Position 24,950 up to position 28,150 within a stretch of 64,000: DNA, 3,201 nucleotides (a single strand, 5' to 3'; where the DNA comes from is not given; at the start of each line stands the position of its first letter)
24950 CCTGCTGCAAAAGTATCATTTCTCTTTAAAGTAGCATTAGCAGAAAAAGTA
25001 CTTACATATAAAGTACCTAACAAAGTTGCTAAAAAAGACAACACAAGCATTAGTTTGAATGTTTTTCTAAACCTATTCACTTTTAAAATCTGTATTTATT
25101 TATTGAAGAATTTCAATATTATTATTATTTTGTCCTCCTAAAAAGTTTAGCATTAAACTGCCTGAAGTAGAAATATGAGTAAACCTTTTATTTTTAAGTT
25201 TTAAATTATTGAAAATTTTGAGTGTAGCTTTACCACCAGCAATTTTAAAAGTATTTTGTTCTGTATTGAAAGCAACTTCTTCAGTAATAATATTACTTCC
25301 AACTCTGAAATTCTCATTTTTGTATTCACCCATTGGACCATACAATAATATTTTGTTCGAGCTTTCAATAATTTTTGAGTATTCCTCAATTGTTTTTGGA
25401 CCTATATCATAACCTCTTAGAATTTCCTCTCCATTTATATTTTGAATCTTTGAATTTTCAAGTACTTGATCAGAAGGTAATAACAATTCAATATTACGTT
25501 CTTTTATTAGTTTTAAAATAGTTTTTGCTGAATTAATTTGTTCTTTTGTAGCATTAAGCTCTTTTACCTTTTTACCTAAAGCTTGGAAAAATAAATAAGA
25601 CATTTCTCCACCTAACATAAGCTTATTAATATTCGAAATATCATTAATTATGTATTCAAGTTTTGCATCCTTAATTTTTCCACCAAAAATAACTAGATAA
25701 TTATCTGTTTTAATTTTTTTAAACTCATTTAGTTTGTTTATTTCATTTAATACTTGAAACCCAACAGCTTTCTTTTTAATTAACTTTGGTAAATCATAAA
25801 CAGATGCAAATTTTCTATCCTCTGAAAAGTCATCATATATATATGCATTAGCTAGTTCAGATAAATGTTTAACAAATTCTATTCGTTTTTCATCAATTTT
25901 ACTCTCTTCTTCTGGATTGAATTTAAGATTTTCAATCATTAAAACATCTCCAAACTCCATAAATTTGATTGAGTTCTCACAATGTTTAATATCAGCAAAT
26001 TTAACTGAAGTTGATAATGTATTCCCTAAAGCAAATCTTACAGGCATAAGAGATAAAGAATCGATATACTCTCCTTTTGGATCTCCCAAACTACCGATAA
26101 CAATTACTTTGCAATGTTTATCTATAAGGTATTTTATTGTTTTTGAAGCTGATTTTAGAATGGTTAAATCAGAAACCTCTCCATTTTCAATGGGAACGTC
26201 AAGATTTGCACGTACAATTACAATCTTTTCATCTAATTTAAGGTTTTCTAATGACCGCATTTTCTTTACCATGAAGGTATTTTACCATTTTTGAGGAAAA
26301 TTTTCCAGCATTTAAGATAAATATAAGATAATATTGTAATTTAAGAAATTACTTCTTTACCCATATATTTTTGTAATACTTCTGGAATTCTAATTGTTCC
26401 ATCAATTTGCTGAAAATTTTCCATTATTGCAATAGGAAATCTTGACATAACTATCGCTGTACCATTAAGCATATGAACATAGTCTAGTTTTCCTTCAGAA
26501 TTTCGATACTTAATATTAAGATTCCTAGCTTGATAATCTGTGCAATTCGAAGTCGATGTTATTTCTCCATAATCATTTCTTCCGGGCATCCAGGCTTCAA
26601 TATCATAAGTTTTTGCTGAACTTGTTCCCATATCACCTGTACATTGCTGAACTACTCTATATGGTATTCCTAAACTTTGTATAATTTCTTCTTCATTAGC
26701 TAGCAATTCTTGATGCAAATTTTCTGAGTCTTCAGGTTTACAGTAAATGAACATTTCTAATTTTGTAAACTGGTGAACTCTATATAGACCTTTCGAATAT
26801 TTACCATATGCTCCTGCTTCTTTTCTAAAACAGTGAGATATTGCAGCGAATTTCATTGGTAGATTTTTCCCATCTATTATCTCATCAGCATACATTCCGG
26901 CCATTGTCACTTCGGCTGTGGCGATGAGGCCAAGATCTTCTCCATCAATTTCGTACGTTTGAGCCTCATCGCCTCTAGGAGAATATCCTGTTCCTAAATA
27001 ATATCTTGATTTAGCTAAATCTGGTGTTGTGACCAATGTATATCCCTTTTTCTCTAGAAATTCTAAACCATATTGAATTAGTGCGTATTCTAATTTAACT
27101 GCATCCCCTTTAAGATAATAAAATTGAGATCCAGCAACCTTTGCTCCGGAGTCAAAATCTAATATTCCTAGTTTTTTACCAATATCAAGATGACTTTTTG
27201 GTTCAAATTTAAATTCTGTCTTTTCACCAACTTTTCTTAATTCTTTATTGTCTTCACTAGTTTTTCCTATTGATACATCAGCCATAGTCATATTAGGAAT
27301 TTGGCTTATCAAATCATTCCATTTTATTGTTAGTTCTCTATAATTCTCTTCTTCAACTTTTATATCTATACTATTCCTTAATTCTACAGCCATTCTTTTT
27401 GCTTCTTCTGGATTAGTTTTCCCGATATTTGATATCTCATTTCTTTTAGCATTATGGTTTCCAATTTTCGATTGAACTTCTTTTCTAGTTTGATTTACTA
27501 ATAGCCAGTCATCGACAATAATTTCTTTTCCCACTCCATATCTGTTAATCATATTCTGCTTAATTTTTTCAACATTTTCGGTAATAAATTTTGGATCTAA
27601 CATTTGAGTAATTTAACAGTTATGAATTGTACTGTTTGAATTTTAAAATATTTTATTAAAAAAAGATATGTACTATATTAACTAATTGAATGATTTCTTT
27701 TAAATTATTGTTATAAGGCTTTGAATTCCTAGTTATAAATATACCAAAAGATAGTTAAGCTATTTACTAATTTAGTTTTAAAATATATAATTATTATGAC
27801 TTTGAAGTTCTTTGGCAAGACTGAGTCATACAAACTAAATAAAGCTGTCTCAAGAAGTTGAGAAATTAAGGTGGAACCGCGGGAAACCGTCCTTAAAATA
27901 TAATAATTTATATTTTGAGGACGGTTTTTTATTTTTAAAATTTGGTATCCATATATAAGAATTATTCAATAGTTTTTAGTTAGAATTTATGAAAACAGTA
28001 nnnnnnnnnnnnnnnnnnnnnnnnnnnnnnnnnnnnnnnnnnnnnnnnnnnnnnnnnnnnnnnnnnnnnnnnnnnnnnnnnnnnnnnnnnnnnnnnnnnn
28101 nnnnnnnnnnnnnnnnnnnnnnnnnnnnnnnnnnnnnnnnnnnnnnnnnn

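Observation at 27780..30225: Glycine-specific T-box riboswitch governs an unknown 250-aa protein placed ahead of glyQS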

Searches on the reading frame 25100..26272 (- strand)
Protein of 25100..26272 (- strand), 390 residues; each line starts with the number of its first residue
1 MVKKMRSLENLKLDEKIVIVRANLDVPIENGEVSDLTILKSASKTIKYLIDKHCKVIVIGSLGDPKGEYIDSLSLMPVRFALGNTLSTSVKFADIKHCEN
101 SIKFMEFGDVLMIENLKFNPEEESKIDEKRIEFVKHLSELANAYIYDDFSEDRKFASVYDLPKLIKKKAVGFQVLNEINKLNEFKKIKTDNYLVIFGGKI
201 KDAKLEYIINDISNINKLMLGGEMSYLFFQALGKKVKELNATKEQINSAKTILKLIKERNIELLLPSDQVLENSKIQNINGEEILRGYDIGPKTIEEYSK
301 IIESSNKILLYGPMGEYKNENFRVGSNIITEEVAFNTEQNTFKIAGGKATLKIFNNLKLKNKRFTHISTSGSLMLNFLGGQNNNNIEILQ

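Call 7: search_protein_families(library=pfam, proteins=[window:25100-26272:-], max_evalue=0.1)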
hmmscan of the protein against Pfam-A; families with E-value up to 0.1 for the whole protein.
window:25100-26272:- (390 aa): 2 families
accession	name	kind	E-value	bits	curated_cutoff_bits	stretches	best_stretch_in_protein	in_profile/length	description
PF00162.24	PGK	-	5.1e-79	266.5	27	1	9-381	2-379/379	Phosphoglycerate kinase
PF14191.11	YodL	-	0.077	14.4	24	0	158-211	4-55/98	YodL-like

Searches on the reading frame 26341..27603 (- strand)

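Call 7: search_protein_families(library=pfam, proteins=[window:26341-27603:-], max_evalue=0.1)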
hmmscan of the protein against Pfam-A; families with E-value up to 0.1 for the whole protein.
window:26341-27603:- (420 aa): 2 families
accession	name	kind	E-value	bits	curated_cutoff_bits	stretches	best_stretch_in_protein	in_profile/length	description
PF00587.30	tRNA-synt_2b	-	5.8e-39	134.4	29.3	1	220-396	6-178/179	tRNA synthetase class II core domain (G, H, P, S and T)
PF02403.27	Seryl_tRNA_N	-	1.7e-12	48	28.2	1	1-105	1-107/108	Seryl-tRNA synthetase N-terminal domain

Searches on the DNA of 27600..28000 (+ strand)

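Call 4: search_rna_families(source=window, start=27600, end=28000, threshold=evalue, max_evalue=10, show_alignments=5)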
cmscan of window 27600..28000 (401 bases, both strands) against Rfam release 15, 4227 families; matches with E-value up to 10: 11.
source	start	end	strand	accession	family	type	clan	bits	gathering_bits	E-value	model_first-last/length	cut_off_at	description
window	27745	27897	+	RF00230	T-box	Cis-reg; leader;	-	35.7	93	1.8e-06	1-219/219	no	T-box leader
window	27857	27943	+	RF01483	rli56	Cis-reg;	-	22.8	47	0.17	1-100/100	no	Listeria sRNA rli56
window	27879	27985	-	RF01606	plasmodium_snoR31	Gene; snRNA; snoRNA; HACA-box;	-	22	60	1.2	1-145/145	no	small nucleolar RNA snoR31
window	27881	27930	+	RF04172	MIR8675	Gene; miRNA;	-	20.2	90.8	0.27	20-77/95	no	MIR8675 microRNA precursor family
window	27877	27965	-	RF02546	LSU_trypano_mito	Gene; rRNA;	CL00112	18.8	60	0.049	48-561/561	no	Trypanosomatid mitochondrial large subunit ribosomal RNA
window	27881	27930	+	RF04106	mir-1303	Gene; miRNA;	-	17.9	107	0.96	17-67/85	no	mir-1303 microRNA precursor family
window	27883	27928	+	RF03789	MIR5269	Gene; miRNA;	-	16.3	60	3.8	1-80/80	no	MIR5269 microRNA precursor family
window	27858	27939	+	RF03616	MIR1888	Gene; miRNA;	-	16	72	3.3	1-101/101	no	MIR1888 microRNA precursor family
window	27866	27966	+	RF01635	ceN45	Gene; snRNA; snoRNA; HACA-box;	-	15.5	60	2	1-128/128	no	Caenorhabditis snoRNA ceN45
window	27815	27869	-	RF01163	snoR64a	Gene; snRNA; snoRNA; CD-box;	-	14.7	45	7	1-77/77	no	Small nucleolar RNA snoR64a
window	27771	27826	+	RF01935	bxd_7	Gene; lncRNA;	-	12.7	60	8.6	1-66/66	no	Bithoraxoid conserved region 7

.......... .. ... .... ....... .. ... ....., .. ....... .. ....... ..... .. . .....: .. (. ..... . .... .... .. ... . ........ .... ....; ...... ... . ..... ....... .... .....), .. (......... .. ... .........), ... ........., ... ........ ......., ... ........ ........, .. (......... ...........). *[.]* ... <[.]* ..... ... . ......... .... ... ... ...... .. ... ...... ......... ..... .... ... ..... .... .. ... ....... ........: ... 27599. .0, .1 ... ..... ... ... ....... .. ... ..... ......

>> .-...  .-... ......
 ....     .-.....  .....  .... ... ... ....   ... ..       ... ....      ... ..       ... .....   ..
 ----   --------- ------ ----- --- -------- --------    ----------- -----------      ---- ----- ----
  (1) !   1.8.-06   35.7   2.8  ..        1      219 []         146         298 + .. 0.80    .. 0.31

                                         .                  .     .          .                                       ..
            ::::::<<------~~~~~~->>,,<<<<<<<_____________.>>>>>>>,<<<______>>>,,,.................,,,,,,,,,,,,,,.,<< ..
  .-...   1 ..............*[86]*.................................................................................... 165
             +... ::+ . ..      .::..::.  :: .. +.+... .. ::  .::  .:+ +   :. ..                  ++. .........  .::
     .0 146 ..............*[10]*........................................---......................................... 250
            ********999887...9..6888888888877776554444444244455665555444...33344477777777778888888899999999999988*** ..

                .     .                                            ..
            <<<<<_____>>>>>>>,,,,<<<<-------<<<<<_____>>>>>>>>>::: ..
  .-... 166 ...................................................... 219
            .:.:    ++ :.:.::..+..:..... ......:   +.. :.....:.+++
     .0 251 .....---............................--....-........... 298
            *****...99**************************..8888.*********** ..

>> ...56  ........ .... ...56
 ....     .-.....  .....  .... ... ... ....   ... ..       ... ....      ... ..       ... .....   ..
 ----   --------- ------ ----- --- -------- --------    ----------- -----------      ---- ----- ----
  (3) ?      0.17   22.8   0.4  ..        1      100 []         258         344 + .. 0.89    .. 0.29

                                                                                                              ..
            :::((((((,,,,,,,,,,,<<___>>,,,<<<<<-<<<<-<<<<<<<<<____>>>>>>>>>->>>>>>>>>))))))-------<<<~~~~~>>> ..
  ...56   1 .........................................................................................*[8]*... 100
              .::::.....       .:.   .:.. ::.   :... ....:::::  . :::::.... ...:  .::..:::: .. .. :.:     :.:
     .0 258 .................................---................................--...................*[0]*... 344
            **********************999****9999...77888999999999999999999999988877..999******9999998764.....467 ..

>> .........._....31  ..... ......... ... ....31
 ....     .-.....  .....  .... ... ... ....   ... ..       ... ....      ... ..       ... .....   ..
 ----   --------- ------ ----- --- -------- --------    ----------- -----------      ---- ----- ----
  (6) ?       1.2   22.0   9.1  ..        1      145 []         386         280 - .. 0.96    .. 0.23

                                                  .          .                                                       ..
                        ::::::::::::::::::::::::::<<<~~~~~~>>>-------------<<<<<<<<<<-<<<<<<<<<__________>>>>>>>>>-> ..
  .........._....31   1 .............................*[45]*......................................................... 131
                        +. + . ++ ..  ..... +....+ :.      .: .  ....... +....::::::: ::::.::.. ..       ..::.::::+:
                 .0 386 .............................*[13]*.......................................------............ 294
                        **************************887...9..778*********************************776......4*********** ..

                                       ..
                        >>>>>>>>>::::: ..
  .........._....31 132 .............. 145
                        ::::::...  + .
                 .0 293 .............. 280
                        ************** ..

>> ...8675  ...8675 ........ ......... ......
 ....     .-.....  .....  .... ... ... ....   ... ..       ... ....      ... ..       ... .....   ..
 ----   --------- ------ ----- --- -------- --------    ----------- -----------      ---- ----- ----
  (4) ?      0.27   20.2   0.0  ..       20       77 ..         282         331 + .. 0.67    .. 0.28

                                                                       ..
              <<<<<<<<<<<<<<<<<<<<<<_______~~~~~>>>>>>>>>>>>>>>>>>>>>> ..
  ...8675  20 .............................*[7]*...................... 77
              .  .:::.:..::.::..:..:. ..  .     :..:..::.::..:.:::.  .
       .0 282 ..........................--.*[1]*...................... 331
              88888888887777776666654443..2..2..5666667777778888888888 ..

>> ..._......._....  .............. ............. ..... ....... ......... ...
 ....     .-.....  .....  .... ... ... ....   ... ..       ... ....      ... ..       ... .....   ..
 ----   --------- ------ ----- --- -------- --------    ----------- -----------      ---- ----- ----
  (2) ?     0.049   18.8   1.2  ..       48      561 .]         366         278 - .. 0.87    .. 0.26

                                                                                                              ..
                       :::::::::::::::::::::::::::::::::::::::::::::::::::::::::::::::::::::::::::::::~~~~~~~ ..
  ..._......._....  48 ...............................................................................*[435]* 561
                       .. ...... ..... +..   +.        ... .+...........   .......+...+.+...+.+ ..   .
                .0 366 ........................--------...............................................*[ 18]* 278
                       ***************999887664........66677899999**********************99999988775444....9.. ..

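Call 55: build_rna_model(alignment_id=A2)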
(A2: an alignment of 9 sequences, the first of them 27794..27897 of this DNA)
Model R1 built from alignment A2 (9 sequences, 171 columns); structure: RNAalifold consensus.
model positions 113; base pairs 24; branch points 2; effective number of sequences 2.94; information 0.59 bits per position. Calibrated on 0.2 Mb of random sequence (short: E-values are rough).
structure used (alignment columns):
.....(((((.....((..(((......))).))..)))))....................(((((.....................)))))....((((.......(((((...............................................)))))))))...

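Call 57: search_with_rna_model(model_id=R1, sources=[window, L001, L002, L003, L004, L005, L006, L007, L008, L009, L010, L011, L012, L013, L014, L015, L016, L017, L018, L019, L020, L021, L022, L023, L024, L025, L026, L027, L028, L029, L030, L031, L032, L033, L034, L035, L036, L037, L038, L039, L040, L041, L042, L043, L044, L045, L046, L047, L048, L049, L050, L051, L052, L053, L054, L055, L056, L057, L058, L059, L060, L061, L062, L063, L064, L065, L066, L067, L068, L069, L070, L071, L072, L073, L074, L075, L076, L077, L078, L079, L080, L081, L082, L083, L084, L085, L086], max_evalue=1, make_alignment=true)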
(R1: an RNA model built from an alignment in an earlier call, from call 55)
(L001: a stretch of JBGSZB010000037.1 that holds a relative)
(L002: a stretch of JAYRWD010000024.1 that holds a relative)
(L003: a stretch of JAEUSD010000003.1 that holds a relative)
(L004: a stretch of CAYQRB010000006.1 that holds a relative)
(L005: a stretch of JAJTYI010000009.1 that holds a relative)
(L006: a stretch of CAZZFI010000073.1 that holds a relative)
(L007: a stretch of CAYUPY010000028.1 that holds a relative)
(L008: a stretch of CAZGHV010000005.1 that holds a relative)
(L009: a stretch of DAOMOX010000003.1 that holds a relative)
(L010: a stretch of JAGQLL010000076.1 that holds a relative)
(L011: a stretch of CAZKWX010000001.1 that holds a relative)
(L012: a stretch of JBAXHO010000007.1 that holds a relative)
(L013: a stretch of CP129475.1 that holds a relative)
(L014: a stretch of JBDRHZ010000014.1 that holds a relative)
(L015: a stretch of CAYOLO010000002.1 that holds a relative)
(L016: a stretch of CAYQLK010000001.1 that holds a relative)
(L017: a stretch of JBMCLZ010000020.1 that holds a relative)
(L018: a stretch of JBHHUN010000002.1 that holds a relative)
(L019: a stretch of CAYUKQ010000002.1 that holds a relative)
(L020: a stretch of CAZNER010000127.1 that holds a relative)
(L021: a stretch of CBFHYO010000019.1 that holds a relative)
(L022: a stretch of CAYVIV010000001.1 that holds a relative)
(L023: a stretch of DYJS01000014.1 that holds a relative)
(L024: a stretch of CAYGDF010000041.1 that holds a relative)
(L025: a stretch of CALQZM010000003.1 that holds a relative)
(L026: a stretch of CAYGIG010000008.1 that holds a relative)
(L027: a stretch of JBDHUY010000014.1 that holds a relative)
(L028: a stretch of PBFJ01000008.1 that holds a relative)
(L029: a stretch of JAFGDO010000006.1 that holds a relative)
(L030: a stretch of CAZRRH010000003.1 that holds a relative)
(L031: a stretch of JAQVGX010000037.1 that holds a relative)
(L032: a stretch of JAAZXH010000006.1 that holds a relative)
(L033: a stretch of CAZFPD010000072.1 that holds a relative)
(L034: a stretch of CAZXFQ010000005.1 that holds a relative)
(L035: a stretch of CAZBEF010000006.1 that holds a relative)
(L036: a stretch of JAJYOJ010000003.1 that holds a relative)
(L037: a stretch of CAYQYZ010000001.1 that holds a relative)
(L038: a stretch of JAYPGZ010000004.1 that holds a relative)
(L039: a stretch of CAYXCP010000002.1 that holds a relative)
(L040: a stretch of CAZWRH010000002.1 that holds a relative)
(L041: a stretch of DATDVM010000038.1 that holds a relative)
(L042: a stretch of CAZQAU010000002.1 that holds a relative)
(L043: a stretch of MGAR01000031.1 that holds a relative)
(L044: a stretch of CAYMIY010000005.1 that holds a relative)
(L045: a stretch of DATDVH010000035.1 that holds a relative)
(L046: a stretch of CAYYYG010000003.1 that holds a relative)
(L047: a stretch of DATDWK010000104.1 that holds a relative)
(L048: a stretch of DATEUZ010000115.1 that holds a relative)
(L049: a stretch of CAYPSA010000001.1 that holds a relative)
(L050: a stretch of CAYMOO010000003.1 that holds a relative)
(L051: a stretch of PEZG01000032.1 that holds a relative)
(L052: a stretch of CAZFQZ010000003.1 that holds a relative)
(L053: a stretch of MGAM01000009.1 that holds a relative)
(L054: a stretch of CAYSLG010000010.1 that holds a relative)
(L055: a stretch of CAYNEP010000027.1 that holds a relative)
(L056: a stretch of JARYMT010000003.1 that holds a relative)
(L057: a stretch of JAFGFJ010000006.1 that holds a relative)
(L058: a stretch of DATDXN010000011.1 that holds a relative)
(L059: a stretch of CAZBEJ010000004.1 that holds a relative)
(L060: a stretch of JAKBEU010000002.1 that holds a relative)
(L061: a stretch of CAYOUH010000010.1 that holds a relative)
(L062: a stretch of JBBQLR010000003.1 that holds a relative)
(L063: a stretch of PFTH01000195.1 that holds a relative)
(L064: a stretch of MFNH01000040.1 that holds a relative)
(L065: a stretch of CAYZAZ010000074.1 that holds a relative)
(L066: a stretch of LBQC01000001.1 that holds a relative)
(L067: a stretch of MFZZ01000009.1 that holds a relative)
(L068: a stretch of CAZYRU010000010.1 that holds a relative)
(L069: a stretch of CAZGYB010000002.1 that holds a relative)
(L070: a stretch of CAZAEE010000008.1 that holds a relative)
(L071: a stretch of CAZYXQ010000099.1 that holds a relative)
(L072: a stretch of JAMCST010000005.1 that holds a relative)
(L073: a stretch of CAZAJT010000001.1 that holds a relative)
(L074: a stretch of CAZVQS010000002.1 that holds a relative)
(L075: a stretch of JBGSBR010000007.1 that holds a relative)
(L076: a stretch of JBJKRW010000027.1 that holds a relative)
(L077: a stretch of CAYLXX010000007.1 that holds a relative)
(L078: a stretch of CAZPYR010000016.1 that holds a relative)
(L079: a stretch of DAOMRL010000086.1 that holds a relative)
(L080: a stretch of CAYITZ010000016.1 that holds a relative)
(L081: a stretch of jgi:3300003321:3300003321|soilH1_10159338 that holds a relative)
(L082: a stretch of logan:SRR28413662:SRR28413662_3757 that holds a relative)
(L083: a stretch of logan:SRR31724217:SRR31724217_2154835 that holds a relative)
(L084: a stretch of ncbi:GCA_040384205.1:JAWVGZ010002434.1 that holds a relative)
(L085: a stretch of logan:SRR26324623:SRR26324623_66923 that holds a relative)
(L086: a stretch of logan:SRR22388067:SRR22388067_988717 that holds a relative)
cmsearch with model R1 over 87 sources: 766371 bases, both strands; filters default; matches with E-value up to 1: 28.
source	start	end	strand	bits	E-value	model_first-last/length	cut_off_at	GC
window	27793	27897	+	97.3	1e-21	1-113/113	no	0.38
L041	388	502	+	94.4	5.7e-21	1-113/113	no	0.49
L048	3714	3828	+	90.6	5.1e-20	1-113/113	no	0.5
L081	1846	1947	+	89.8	8e-20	1-113/113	no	0.41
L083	3018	3124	+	87.8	2.5e-19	1-113/113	no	0.42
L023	2948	3086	+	85.1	1.3e-18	1-113/113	no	0.32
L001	1966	2080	+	84.3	2e-18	1-113/113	no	0.31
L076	3766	3885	+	83.1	4.1e-18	1-113/113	no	0.52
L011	3637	3801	+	64.7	1.7e-13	1-113/113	no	0.45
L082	3854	3965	+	50.5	6.9e-10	1-113/113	no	0.41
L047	3830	3928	+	48.6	2.1e-09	1-113/113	no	0.32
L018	3818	3916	+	38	9.5e-07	1-113/113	no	0.42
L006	1202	1293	+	34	9.8e-06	1-113/113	no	0.45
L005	3853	3956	+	31.2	4.9e-05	1-113/113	no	0.37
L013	3851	3953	+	30.9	6e-05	1-113/113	no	0.4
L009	3853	3956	+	30.7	6.7e-05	1-113/113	no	0.38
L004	3840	3932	+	30.4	8.2e-05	1-113/113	no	0.4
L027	617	730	+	29.4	0.00014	1-113/113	no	0.48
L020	2139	2258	+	29.2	0.00016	1-113/113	no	0.29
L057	3849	3933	+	29.2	0.00016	1-113/113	no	0.39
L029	3770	3908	+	29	0.00018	1-113/113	no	0.35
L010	3845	3937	+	27.6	0.00041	1-113/113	no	0.38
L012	3717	3826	+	25.1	0.0017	1-113/113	no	0.34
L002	3258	3350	+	23.7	0.004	1-113/113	no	0.45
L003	3815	3927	+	22.7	0.0068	1-113/113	no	0.37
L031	1528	1637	+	20.7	0.023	1-113/113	no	0.35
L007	3811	3908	+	18.5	0.081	1-113/113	no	0.36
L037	1478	1587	+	14.9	0.67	1-113/113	no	0.43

Alignment A3: 28 matches aligned to the model, 212 columns, each read 5' to 3' on its own strand. Consensus structure (alignment columns), stored with it:
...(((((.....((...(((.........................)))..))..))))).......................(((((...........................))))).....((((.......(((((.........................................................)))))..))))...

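Call 67: search_with_rna_model(model_id=R1, sources=[window, L081, L083, L001, L076, L011, L023, L041, L048], max_evalue=1e-8, make_alignment=true)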
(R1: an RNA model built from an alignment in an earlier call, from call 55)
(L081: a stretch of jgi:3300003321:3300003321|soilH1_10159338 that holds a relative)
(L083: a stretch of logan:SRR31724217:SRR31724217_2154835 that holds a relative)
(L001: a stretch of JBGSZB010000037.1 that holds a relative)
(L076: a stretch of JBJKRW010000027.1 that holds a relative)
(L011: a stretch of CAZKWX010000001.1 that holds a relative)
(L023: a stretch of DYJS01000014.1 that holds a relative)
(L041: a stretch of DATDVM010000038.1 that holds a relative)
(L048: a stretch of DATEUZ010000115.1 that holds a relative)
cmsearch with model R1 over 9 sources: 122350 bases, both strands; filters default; matches with E-value up to 1e-8: 9.
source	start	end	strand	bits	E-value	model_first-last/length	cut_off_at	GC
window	27793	27897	+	97.3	1.6e-22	1-113/113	no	0.38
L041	388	502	+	94.4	9.1e-22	1-113/113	no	0.49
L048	3714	3828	+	90.6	8.2e-21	1-113/113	no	0.5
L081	1846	1947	+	89.8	1.3e-20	1-113/113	no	0.41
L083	3018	3124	+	87.8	4.1e-20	1-113/113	no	0.42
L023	2948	3086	+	85.1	2e-19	1-113/113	no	0.32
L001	1966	2080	+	84.3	3.2e-19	1-113/113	no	0.31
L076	3766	3885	+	83.1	6.5e-19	1-113/113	no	0.52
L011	3637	3801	+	64.7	2.7e-14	1-113/113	no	0.45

Alignment A4: 9 matches aligned to the model, 174 columns, each read 5' to 3' on its own strand. Consensus structure (alignment columns), stored with it:
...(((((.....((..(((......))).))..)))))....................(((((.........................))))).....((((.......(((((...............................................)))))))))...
